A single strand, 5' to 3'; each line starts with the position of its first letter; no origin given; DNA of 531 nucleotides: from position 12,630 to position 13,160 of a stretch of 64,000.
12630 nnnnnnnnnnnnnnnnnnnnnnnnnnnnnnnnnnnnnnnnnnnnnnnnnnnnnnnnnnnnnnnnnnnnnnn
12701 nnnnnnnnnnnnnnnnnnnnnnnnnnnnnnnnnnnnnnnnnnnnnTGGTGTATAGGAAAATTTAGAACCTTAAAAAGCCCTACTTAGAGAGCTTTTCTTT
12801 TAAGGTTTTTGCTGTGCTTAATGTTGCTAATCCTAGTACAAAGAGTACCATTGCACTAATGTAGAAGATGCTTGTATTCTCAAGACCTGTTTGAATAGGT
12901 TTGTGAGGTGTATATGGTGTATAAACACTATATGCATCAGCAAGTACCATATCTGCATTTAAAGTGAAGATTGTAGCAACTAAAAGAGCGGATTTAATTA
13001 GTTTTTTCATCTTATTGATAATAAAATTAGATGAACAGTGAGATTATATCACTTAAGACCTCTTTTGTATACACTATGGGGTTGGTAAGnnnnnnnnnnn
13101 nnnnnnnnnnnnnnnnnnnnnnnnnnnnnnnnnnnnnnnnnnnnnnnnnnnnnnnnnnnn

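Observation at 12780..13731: Sortase co-transcribed with a 76-aa minimal candidate substrate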

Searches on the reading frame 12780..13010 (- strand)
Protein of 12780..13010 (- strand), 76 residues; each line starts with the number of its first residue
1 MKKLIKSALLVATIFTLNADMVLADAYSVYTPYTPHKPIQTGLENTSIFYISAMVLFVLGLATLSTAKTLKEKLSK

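Call 3: search_protein_families(library=pfam, proteins=[window:12780-13010:-], max_evalue=0.01)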
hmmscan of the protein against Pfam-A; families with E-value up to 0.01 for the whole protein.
window:12780-13010:- (76 aa): 0 families

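Call 4: search_protein_families(library=ncbifam, proteins=[window:12780-13010:-], max_evalue=0.1)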
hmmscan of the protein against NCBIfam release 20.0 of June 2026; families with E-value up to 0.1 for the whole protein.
window:12780-13010:- (76 aa): 0 families

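Call 7: find_homologous_proteins(query=window:12780-13010:-, max_evalue=0.01)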
Query window:12780-13010:- (76 aa): 28 proteins with E <= 0.01 among 29 candidates.
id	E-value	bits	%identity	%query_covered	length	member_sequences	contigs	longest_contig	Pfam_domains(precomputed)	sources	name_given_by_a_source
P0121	2.0e-39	149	100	100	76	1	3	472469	-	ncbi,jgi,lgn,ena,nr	ncbi:hypothetical protein K8R14_03405 [bacterium]|nr:hypothetical protein [bacterium]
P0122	8.5e-33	128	84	100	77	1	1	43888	-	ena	-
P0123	1.1e-32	128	84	100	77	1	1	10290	-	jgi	jgi:hypothetical protein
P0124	1.3e-30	121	82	100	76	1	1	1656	-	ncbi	-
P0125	6.1e-30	119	78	100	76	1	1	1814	-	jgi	jgi:hypothetical protein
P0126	9.9e-29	116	76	100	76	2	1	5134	-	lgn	-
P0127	1.9e-28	115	76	100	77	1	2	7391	-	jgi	jgi:hypothetical protein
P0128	4.5e-28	113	79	100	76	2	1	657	-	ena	-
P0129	6.5e-28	113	76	100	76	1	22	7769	-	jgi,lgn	jgi:hypothetical protein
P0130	1.4e-27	112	76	100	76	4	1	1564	-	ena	-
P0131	2.3e-27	111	76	100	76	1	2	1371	-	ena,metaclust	metaclust:\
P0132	2.4e-27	111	75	100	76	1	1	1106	-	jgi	jgi:xanthine/uracil permease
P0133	2.4e-27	111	74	100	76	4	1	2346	-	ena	-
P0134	5.4e-27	110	75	100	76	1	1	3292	-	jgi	jgi:hypothetical protein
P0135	8.4e-27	109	74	100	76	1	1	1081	-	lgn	-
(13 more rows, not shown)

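Call 28: find_homologous_proteins(query=A3, max_evalue=0.01)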
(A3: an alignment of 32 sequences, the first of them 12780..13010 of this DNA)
Query A3 (32 sequences) (76 aa, profile of the alignment): 61 proteins with E <= 0.01 among 4180 candidates.
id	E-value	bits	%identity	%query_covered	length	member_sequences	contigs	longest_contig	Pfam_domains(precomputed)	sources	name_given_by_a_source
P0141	1.1e-28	117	74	100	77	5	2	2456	-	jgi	jgi:hypothetical protein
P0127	1.4e-28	116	76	100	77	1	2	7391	-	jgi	jgi:hypothetical protein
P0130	1.8e-28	116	76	100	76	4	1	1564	-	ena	-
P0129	2.0e-28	116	76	100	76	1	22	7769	-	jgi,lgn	jgi:hypothetical protein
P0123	2.1e-28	116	84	100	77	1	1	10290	-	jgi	jgi:hypothetical protein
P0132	2.6e-28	116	75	100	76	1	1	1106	-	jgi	jgi:xanthine/uracil permease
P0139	2.8e-28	115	72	100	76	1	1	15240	-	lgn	-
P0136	4.4e-28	115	71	100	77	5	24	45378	-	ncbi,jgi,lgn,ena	ncbi:MAG: hypothetical protein WCR68_02920 [Candidatus Dojkabacteria bacterium]|jgi:hypothetical pro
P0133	7.6e-28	114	74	100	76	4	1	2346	-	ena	-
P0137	8.0e-28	114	74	100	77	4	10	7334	-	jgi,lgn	jgi:hypothetical protein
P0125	8.3e-28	114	78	100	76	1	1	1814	-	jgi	jgi:hypothetical protein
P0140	8.7e-28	114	70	100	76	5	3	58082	-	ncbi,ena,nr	ncbi:MAG: hypothetical protein PHP08_00940 [Candidatus Dojkabacteria bacterium]|nr:hypothetical prot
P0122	2.0e-27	113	84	100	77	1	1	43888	-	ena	-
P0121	2.9e-27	112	100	100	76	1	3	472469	-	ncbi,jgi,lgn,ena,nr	ncbi:hypothetical protein K8R14_03405 [bacterium]|nr:hypothetical protein [bacterium]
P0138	3.8e-27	112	72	100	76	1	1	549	-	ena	-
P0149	3.0e-26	109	53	99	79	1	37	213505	-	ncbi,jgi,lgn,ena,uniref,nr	ncbi:hypothetical protein A3K02_01115 [candidate division WS6 bacterium RIFOXYD1_FULL_33_8]|uniref:G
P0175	5.4e-8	50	42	16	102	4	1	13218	-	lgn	-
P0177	2.4e-5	42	35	22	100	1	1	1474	-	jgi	jgi:hypothetical protein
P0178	1.7e-4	39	42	16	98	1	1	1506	-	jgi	jgi:hypothetical protein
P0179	2.1e-4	39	24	33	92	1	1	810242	-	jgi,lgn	-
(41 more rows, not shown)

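Call 41: search_protein_representatives(alignment_id=A4)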
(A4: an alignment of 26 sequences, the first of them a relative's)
Query: 26 sequences, 80 profile positions. Proteins with E-value up to 0.001 (for the whole library): 179; up to 1e-10: 29; up to 1e-30: 0. The best 150 are listed.
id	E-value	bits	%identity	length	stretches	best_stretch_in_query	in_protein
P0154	1.0e-25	105.9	-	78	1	1-79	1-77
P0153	1.6e-22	95.6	-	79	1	4-79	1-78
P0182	1.2e-21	92.8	-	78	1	4-79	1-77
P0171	2.0e-21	92.1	-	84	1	4-79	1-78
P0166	6.1e-21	90.5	-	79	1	1-79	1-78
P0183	9.5e-21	89.9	-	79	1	1-79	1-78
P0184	3.2e-20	88.2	-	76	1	1-79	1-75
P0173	3.8e-18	81.6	-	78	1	1-79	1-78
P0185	9.4e-18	80.3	-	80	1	4-79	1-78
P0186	4.3e-17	78.2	-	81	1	4-77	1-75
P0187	2.6e-16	75.7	-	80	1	1-79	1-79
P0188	3.2e-16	75.4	-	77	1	1-78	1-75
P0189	7.0e-15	71.1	-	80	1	4-79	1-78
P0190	1.7e-14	69.9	-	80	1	1-78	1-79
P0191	1.8e-14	69.8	-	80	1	1-76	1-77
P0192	5.5e-14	68.2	-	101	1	3-79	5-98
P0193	1.0e-13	67.4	-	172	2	1-72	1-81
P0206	2.3e-10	56.6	-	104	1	2-79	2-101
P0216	4.1e-09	52.6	-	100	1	1-77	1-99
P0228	4.3e-08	49.4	-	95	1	4-79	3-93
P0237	1.9e-07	47.3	-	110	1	3-72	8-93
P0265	4.1e-06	43.0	-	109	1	11-78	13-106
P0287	2.6e-05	40.5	-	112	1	4-73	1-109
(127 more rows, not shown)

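Call 46: search_protein_families(library=ncbifam, proteins=[P0192, P0206, P0228, P0265, P0216, P0237, P0193, P0149, P0190, P0287], max_evalue=1)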
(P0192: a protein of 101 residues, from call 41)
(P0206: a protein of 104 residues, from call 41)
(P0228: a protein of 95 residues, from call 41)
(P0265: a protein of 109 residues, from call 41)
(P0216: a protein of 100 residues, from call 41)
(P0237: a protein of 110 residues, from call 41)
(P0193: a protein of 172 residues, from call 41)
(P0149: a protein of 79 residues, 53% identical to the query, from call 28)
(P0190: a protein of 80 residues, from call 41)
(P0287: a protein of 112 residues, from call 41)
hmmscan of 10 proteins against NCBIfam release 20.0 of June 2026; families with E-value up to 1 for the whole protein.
P0192 (101 aa): 1 family
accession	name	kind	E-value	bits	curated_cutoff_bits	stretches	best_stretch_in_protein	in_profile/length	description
TIGR01167.1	LPXTG_anchor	domain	0.1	13.3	15.9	0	68-91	7-30/34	LPXTG cell wall anchor domain-containing protein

P0206 (104 aa): 0 families

P0228 (95 aa): 3 families
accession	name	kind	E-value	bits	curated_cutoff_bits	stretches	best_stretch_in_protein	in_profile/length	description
NF052673.1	lpg1681_fam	equivalog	0.0013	19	95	1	7-88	10-89/102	lpg1681 family protein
NF041742.1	WGxxGxxG_fam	subfamily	0.027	15.1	35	1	4-49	2-33/69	WGxxGxxG family protein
NF053819.1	EF0750_LPXTG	subfamily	0.076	13.5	47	1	2-53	2-55/105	EF2685/EF0750 family sortase-dependent surface protein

P0265 (109 aa): 0 families

P0216 (100 aa): 2 families
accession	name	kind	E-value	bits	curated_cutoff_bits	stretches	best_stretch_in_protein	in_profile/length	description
NF041742.1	WGxxGxxG_fam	subfamily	0.11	13.1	35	1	3-44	1-41/69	WGxxGxxG family protein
NF038235.1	retron_Ec48_2TM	equivalog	0.38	10.3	65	1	1-43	55-98/219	retron Ec48 family effector membrane protein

P0237 (110 aa): 3 families
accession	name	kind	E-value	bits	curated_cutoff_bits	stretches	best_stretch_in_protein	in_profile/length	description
NF053819.1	EF0750_LPXTG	subfamily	0.068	13.7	47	0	9-34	1-28/105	EF2685/EF0750 family sortase-dependent surface protein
NF041742.1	WGxxGxxG_fam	subfamily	0.15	12.7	35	1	9-57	1-33/69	WGxxGxxG family protein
NF058670.1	sorting_LPXTATN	domain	0.18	12.2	32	1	73-95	10-32/32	LPxTATN C-terminal sorting signal domain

P0193 (172 aa): 5 families
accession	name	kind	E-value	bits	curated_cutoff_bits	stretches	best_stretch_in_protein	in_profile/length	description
NF052673.1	lpg1681_fam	equivalog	0.017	15.5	95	1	1-47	1-49/102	lpg1681 family protein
NF037979.1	Na_transp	subfamily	0.047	12.6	50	1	60-106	112-158/419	sodium-dependent transporter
NF009600.0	PRK13042.1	equivalog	0.087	12.4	485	0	18-56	15-53/291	superantigen-like protein SSL4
NF041742.1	WGxxGxxG_fam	subfamily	0.098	13.3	35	0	4-38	1-35/69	WGxxGxxG family protein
NF053819.1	EF0750_LPXTG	subfamily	0.43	11.1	47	0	89-131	6-49/105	EF2685/EF0750 family sortase-dependent surface protein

P0149 (79 aa): 0 families

P0190 (80 aa): 0 families

P0287 (112 aa): 2 families
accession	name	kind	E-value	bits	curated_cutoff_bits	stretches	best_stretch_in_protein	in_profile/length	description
NF053514.2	JUQZ_fam_ocin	equivalog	0.0073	16.6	40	1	1-63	1-60/107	BLB8/JUQZ-1 family protein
NF041742.1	WGxxGxxG_fam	subfamily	0.69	10.5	35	1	1-40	1-33/69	WGxxGxxG family protein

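Call 57: find_encoding_contigs(protein=P0179, flank=5000, max_places=1)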
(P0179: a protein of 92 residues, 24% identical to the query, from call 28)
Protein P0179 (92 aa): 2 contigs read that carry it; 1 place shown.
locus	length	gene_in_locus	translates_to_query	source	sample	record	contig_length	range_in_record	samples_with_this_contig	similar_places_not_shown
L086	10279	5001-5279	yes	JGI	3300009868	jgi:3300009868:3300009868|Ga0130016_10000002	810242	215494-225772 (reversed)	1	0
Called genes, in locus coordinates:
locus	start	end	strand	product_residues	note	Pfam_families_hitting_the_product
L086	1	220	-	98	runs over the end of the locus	-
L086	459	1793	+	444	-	PF18073:Zn_ribbon_LapB, PF03796:DnaB_C (faint), PF06745:ATPase, PF13481:AAA_25, PF23442:DUF7125, PF07728:AAA_5 (faint), PF13401:AAA_22 (weak), PF06745:ATPase (weak)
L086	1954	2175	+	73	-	-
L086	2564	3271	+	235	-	PF04203:Sortase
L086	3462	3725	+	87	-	-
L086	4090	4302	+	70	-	-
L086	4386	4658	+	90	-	-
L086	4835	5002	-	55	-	-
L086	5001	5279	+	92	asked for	-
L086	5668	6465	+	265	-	-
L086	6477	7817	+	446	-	-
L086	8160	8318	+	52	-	-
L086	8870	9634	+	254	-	-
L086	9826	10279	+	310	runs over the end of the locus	PF13506:Glyco_transf_21 (weak), PF13641:Glyco_tranf_2_3, PF00535:Glycos_transf_2, PF10111:Glyco_tranf_2_2 (weak)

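Call 58: find_encoding_contigs(protein=P0175, flank=5000, max_places=1)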
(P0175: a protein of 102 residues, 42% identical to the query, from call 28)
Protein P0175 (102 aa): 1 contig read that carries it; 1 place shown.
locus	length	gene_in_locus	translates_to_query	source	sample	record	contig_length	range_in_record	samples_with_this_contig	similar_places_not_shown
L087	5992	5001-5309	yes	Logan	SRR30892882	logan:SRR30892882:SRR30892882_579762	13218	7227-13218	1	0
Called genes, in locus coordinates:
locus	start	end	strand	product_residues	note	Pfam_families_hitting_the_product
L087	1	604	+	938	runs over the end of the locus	PF07517:SecA_DEAD, PF01043:SecA_PP_bind, PF21090:P-loop_SecA, PF07516:SecA_SW, PF02810:SEC-C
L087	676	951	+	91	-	-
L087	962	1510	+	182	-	PF00578:AhpC-TSA, PF08534:Redoxin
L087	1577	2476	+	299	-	PF00892:EamA, PF06027:SLC35F (weak), PF00892:EamA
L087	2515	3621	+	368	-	PF00571:CBS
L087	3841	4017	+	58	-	-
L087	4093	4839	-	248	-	PF04203:Sortase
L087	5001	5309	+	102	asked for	-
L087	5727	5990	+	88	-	?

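Call 67: search_protein_families(library=ncbifam, proteins=[L086:2564-3271:+, L087:4093-4839:-], max_evalue=0.01)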
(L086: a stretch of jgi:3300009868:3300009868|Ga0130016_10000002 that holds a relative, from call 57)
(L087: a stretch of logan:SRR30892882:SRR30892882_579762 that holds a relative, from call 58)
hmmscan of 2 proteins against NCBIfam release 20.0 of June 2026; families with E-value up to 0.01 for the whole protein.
L086:2564-3271:+ (235 aa): 0 families

L087:4093-4839:- (248 aa): 1 family
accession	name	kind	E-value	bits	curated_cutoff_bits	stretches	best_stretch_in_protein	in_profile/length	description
NF033745.1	class_C_sortase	subfamily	0.0088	15.8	160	0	101-207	81-177/220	class C sortase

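Call 70: find_encoding_contigs(protein=P0177, flank=3000, max_places=2)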
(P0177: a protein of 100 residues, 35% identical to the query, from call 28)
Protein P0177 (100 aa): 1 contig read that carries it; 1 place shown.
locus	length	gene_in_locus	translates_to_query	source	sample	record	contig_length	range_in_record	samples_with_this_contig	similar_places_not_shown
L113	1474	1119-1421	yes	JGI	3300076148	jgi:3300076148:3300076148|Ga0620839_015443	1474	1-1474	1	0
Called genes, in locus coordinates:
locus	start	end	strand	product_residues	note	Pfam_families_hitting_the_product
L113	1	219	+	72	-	?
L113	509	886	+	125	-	-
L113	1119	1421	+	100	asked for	-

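Call 71: find_encoding_contigs(protein=P0178, flank=3000, max_places=2)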
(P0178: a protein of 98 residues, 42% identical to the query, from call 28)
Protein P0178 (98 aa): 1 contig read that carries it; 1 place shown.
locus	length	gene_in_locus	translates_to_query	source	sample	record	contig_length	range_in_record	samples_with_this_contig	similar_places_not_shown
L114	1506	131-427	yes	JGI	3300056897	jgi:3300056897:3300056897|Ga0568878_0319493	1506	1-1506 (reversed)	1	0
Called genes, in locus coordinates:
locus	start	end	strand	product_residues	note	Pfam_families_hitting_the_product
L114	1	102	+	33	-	?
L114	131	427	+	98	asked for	-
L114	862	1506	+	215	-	?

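Call 78: search_protein_families(library=ncbifam, alignment_id=A4, max_evalue=10)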
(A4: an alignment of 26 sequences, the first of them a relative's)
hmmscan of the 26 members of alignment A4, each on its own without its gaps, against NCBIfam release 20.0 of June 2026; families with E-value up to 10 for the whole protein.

A. member 1, P0121 (76 aa): 1 family
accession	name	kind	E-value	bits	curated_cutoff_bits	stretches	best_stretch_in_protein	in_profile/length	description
NF047566.1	SE1626_fam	equivalog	0.25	11.2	70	1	46-61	5-20/55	SE1626 family protein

B. families by the number of members that match (of 26 scanned): 16 families
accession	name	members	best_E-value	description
NF053819.1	EF0750_LPXTG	4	0.026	EF2685/EF0750 family sortase-dependent surface protein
NF047566.1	SE1626_fam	2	0.25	SE1626 family protein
TIGR04429.1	Phr_nterm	1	0.0012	Phr family secreted Rap phosphatase inhibitor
TIGR01733.1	AA-adenyl-dom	1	0.0015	amino acid adenylation domain-containing protein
TIGR00974.1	3a0107s02c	1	0.01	phosphate ABC transporter permease PstA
NF008873.0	PRK11909.1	1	0.014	cobalt transporter CbiM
NF010229.0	PRK13682.1-4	1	0.021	hypothetical protein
NF004838.1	PRK06188.1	1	0.023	fatty-acid--CoA ligase FadD8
NF004282.0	PRK05691.1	1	0.035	non-ribosomal peptide synthase/polyketide synthase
NF041742.1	WGxxGxxG_fam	1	0.037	WGxxGxxG family protein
NF011811.0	PRK15283.1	1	0.059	fimbrial major subunit StfA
NF011690.0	PRK15110.1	1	0.094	putrescine export ABC transporter permease SapB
TIGR01655.1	yxeA_fam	1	0.11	YxeA family protein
NF009832.1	PRK13306.1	1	0.18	3-dehydro-L-gulonate-6-phosphate decarboxylase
NF004750.0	PRK06080.1-2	1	0.57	1,4-dihydroxy-2-naphthoate polyprenyltransferase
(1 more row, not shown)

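Call 79: search_protein_families(library=pfam, alignment_id=A4, max_evalue=1)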
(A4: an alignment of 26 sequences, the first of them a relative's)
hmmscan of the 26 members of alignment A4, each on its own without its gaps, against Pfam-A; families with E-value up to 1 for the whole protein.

A. member 1, P0121 (76 aa): 1 family
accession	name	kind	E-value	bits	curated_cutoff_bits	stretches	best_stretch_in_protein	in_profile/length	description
PF02093.21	Gag_p30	-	0.07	13.1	27.4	1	23-53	140-170/201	Gag P30 core shell protein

B. families by the number of members that match (of 26 scanned): 13 families
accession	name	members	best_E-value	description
PF00746.26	Gram_pos_anchor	3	0.022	LPXTG cell wall anchor motif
PF02093.21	Gag_p30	2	0.07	Gag P30 core shell protein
PF22571.1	LiaI-LiaF-TM_PspC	1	0.0084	PspC transmembrane region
PF12606.13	RELT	1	0.049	Tumour necrosis factor receptor superfamily member 19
PF15109.11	TMEM125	1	0.064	TMEM125 protein family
PF04956.18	TrbC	1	0.088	TrbC/VIRB2 pilin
PF21844.1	DUF6903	1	0.089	Family of unknown function (DUF6903)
PF00460.25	Flg_bb_rod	1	0.13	Flagella basal body rod protein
PF11190.13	DUF2976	1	0.16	Protein of unknown function (DUF2976)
PF20535.3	DUF6750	1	0.17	Family of unknown function (DUF6750)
PF00356.27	LacI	1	0.18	Bacterial regulatory proteins, lacI family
PF24013.1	DUF7327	1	0.18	Family of unknown function (DUF7327)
PF12666.12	PrgI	1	0.95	PrgI family protein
